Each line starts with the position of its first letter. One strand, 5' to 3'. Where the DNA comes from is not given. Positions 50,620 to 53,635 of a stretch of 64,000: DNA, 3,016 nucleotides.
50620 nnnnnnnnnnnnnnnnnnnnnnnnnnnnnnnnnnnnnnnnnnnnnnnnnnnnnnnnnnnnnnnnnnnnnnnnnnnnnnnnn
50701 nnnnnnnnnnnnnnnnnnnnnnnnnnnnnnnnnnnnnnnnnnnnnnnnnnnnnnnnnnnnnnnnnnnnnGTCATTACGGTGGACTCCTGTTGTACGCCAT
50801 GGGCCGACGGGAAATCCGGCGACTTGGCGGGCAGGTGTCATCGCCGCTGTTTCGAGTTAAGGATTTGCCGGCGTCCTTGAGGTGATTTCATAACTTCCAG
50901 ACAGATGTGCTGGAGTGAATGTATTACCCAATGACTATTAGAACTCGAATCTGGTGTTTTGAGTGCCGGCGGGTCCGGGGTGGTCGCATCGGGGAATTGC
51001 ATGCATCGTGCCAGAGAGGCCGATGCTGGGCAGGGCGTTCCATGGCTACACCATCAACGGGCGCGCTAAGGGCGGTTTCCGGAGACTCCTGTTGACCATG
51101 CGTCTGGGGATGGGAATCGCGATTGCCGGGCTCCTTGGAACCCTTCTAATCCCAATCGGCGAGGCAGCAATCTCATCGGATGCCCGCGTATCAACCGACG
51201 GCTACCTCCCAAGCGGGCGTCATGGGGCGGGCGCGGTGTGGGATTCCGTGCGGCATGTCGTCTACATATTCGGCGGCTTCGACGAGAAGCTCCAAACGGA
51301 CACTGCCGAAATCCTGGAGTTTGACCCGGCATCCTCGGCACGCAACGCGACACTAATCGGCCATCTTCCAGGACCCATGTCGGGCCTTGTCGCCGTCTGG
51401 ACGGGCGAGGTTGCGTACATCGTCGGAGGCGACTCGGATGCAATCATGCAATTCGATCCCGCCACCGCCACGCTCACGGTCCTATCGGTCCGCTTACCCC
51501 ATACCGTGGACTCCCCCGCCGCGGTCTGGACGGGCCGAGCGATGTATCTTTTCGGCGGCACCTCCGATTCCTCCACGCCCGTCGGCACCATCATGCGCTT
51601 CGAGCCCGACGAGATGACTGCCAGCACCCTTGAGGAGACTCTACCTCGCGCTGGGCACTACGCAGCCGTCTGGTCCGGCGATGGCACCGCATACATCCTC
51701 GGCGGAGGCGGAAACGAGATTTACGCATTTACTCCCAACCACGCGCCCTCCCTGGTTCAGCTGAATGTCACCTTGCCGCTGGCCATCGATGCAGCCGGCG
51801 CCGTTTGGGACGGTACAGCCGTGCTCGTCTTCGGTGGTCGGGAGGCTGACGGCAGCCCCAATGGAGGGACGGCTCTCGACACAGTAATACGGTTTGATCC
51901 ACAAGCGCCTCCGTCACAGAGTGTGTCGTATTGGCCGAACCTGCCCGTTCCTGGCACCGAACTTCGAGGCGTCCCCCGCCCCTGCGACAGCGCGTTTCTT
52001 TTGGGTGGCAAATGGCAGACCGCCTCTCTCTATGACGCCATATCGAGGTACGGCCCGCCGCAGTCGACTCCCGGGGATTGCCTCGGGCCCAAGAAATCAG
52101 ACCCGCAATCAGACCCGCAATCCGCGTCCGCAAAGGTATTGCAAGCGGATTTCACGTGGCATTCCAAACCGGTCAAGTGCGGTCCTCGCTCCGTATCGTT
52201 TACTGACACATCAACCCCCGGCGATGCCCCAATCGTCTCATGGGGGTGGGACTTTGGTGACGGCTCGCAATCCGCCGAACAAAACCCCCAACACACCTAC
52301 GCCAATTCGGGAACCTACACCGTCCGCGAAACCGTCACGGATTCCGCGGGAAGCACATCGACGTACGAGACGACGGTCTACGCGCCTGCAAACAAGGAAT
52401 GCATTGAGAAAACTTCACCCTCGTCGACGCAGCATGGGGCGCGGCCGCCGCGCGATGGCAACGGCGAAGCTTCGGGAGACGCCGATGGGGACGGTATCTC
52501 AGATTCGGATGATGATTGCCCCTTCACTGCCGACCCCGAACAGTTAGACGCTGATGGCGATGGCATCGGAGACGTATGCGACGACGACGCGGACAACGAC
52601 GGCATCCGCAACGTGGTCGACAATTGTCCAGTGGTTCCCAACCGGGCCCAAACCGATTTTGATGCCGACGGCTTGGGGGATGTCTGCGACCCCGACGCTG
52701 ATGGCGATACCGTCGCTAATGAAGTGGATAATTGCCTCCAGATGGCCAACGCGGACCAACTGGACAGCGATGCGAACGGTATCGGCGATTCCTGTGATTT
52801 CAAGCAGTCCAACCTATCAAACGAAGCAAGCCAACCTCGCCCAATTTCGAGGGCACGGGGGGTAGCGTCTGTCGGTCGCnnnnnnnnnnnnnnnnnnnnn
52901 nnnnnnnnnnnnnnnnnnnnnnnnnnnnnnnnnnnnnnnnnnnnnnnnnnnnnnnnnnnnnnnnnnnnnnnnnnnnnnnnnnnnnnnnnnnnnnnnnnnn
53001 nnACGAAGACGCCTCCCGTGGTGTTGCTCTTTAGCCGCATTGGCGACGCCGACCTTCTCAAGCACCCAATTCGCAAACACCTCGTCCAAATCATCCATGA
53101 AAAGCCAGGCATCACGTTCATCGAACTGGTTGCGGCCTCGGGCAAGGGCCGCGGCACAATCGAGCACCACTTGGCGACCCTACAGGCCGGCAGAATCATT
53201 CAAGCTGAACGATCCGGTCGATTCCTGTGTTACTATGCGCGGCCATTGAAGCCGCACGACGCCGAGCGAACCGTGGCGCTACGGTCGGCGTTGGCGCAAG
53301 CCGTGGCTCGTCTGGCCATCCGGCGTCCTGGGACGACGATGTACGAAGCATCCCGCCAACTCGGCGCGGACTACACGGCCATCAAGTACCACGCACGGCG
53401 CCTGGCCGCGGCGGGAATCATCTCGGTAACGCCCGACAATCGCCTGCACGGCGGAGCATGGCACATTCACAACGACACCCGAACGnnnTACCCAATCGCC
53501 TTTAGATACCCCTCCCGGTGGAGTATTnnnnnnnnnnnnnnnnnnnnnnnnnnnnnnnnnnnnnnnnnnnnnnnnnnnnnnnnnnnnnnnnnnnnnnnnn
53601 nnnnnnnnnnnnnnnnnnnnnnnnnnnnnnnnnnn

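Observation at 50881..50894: Shared cis-motif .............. upstream of both the fused receptor-HTH gene and the split peptide/receptor/HTH cassette, with CGTGA(T/A)T repeats recurring elsewhere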

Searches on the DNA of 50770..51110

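Call 78: search_rna_families(source=window, start=50770, end=51110, threshold=evalue, max_evalue=1)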
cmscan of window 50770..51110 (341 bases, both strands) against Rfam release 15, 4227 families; matches with E-value up to 1: 0.
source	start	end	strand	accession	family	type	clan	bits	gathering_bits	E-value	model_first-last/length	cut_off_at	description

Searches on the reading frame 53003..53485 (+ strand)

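Call 67: search_protein_families(library=ncbifam, proteins=[window:53003-53485:+], max_evalue=0.01)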
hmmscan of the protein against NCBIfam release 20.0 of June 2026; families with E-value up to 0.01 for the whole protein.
window:53003-53485:+ (161 aa): 5 families
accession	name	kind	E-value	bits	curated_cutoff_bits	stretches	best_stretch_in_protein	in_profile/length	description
NF033788.1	HTH_metalloreg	subfamily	9.4e-08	31.8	55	1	18-81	7-70/77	metalloregulator ArsR/SmtB family transcription factor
NF033789.1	repress_SdpR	subfamily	7e-05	22.7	100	1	19-77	5-62/79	autorepressor SdpR family transcription factor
NF053755.1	MsvR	equivalog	8.7e-05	22.3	220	1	15-69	6-59/236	transcriptional factor MsvR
NF041413.1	ArsR_Rv2640c_fam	equivalog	0.0019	18.6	155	0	20-80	40-102/118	Rv2640c family ArsR-like transcriptional regulator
NF007528.0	PRK10141.1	subfamily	0.009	15.9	97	0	20-91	14-85/117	metalloregulator ArsR/SmtB family transcription factor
